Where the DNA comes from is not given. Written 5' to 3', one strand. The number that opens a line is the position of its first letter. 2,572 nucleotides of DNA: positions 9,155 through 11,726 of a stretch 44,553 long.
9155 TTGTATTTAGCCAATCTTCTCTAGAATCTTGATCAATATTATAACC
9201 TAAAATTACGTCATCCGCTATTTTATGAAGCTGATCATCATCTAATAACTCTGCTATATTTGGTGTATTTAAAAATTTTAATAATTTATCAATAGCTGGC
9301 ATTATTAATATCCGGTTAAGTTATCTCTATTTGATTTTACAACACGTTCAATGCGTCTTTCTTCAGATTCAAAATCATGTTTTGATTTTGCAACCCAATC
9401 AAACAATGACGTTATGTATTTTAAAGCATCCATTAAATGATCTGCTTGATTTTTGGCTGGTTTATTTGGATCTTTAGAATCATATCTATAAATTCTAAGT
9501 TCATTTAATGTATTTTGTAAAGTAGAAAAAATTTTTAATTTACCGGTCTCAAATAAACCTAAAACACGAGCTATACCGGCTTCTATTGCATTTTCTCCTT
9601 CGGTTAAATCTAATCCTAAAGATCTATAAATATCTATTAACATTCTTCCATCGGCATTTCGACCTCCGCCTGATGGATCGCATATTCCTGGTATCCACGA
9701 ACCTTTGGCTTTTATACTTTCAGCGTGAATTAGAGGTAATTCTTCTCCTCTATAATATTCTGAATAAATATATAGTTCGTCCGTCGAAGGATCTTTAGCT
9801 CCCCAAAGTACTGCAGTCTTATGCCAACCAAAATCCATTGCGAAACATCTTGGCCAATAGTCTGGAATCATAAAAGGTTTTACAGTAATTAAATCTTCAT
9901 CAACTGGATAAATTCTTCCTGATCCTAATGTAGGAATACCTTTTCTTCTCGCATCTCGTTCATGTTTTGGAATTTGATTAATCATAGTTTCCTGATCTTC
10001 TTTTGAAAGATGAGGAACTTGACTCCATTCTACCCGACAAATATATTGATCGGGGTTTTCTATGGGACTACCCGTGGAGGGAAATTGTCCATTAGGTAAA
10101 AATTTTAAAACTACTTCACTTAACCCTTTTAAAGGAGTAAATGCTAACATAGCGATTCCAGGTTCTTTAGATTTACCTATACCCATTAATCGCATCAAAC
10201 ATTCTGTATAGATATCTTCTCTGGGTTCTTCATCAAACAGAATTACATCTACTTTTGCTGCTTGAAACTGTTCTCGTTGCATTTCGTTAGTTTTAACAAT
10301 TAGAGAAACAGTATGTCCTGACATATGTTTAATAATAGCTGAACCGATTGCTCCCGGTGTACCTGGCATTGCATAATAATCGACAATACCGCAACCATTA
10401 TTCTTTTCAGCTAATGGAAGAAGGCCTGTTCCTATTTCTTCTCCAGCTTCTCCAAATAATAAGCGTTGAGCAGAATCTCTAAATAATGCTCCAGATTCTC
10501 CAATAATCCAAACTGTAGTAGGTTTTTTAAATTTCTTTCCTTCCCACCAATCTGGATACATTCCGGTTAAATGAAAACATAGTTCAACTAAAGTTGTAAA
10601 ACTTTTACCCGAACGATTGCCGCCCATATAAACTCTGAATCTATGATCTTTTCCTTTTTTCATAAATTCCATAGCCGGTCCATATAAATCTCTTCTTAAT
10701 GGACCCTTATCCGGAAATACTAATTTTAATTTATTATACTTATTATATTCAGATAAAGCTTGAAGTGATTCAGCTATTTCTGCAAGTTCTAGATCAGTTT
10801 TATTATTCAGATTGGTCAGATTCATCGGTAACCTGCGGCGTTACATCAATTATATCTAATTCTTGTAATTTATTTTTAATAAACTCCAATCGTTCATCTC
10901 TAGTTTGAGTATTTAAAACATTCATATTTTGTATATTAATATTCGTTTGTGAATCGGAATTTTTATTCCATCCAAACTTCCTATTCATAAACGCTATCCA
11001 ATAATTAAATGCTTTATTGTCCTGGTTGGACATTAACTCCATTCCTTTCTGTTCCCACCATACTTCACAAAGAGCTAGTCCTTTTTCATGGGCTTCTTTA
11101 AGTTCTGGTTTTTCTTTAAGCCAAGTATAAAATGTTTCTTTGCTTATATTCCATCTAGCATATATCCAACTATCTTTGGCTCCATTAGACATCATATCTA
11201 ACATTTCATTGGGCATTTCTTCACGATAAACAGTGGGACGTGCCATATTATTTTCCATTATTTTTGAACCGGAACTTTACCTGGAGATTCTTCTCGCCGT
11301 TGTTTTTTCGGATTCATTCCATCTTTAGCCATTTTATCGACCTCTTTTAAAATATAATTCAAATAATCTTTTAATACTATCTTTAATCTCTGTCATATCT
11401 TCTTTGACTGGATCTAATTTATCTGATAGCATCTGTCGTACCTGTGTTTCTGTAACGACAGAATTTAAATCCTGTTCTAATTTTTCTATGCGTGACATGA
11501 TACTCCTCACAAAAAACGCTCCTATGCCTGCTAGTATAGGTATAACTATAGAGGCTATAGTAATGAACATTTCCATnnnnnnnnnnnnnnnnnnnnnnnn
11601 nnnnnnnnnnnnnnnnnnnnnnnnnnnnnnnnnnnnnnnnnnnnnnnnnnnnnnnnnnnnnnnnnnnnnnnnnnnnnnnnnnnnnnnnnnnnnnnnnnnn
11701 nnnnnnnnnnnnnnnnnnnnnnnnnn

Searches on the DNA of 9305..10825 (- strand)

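Call 49: search_rna_families(sources=[L001, L125, L127, L128, L124], threshold=evalue, max_evalue=0.1)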
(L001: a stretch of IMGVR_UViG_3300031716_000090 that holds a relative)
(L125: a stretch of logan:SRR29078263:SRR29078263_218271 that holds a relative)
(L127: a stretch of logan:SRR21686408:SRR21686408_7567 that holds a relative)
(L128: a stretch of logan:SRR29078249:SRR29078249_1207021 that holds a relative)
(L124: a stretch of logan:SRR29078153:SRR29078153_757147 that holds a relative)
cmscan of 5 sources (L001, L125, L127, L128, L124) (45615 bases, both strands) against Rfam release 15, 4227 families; matches with E-value up to 0.1: 1.
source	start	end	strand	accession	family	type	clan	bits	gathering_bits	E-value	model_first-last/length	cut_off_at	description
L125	4694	4757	+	RF03075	DUF3800-VIII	Gene; sRNA;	-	52.5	40.2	4.6e-07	1-64/64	no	DUF3800-VIII RNA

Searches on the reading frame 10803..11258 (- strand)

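Call 8: search_protein_families(library=phrogs, proteins=[window:10803-11258:-], max_evalue=0.1)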
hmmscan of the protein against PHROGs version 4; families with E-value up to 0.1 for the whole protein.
window:10803-11258:- (151 aa): 5 families
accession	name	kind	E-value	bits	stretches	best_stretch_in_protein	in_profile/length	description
phrog_309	-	head and packaging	4.2e-08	34.5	1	1-130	128-287/319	terminase small subunit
phrog_4102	-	head and packaging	9e-07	30.2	1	3-131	7-144/166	terminase small subunit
phrog_1482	-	head and packaging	1.8e-05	25.4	1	2-59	6-64/147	terminase small subunit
phrog_3064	-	head and packaging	0.00055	20.4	1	38-114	93-162/175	terminase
phrog_4494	-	unknown function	0.0031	19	1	10-59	2-51/109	-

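Call 9: search_protein_families(library=pfam, proteins=[window:10803-11258:-], max_evalue=0.1)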
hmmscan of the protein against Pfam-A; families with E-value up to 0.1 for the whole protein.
window:10803-11258:- (151 aa): 5 families
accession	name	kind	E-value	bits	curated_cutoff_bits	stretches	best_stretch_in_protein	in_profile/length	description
PF20901.3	Sf6_terminase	-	0.0031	18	27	1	11-89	1-74/106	Bacteriophage Sf6, terminase small subunit-like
PF02796.21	HTH_7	-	0.017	15.7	23.8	1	7-44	2-39/45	Helix-turn-helix domain of resolvase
PF04492.19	Phage_rep_O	-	0.06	14.3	28.7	0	82-130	28-77/95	Bacteriophage replication protein O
PF01359.24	Transposase_1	-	0.083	13.2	24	1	54-77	23-46/80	Transposase (partial DDE domain)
PF07141.16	Phage_term_sma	-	0.089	13.1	22.8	0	8-50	13-55/174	Putative bacteriophage terminase small subunit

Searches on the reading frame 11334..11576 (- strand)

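Call 8: search_protein_families(library=phrogs, proteins=[window:11334-11576:-], max_evalue=0.1)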
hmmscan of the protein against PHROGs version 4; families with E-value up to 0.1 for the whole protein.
window:11334-11576:- (80 aa): 18 families
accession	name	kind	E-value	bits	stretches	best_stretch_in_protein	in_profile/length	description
phrog_462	-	other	0.00019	22.5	1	5-62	7-61/101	lipoprotein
phrog_17628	-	unknown function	0.0046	18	1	20-70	11-62/66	-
phrog_1009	-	unknown function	0.0055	17.8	1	4-73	11-97/103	-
phrog_17791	-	unknown function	0.014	16.4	1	24-73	3-52/120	-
phrog_25609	-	unknown function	0.017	15.4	1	18-70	240-292/338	-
phrog_31730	-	moron, auxiliary metabolic gene and host takeover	0.018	16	1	4-71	14-78/168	membrane protein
phrog_6179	-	unknown function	0.024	16.3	1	3-70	6-66/93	-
phrog_5345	-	unknown function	0.025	16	1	9-69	14-81/104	-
phrog_3961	-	unknown function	0.026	15.4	1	8-71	20-81/112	-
phrog_9829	-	unknown function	0.035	15.5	1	26-70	49-94/95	-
phrog_739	-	lysis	0.043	15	1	9-67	9-63/122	Rz-like spanin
phrog_736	-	unknown function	0.044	14.9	1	5-71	16-85/112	-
phrog_23353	-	unknown function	0.056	13.5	1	20-79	215-275/353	-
phrog_1095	-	unknown function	0.06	14.5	1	24-77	54-108/124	-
phrog_3534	-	unknown function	0.064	14.3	1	6-73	6-78/117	-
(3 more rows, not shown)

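Call 9: search_protein_families(library=pfam, proteins=[window:11334-11576:-], max_evalue=0.1)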
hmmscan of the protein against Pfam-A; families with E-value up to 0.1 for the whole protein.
window:11334-11576:- (80 aa): 13 families
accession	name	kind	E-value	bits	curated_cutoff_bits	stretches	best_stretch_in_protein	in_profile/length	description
PF05377.16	FlaC_arch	-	0.00043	21.1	27.8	1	29-75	1-44/55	Flagella accessory protein C (FlaC)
PF08766.16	DEK_C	-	0.001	19.4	24.8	1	34-70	16-52/54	DEK C terminal domain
PF05531.17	NPV_P10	-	0.01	16.8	29.8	1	23-70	13-60/75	Nucleopolyhedrovirus P10 protein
PF03233.18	Cauli_AT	-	0.03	14.7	24.8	1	25-70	115-160/163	Aphid transmission protein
PF05008.21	V-SNARE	-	0.033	15.1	25.9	1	29-70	51-90/92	Vesicle transport v-SNARE protein N-terminus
PF06160.17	EzrA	-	0.042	12.6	39.6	0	6-43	3-40/557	Septation ring formation regulator, EzrA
PF12001.13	DUF3496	-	0.044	14.6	23.3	1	31-67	28-64/109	Domain of unknown function (DUF3496)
PF14182.11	YgaB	-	0.047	14.6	27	1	22-67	18-62/77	YgaB-like protein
PF14523.12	Syntaxin_2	-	0.059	13.8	26.5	1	24-72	13-61/134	Syntaxin-like protein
PF14584.11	DUF4446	-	0.066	13.7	27.4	1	5-71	2-68/150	Protein of unknown function (DUF4446)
PF13543.13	SAM_KSR1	-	0.071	13.5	22.5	1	17-59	21-62/75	SAM like domain present in kinase suppressor RAS 1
PF10046.14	BLOC1_2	-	0.072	13.9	33.4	1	25-72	31-78/96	Biogenesis of lysosome-related organelles complex-1 subunit 2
PF07889.17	DUF1664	-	0.075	13.5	34.6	1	24-73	62-108/124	Protein of unknown function (DUF1664)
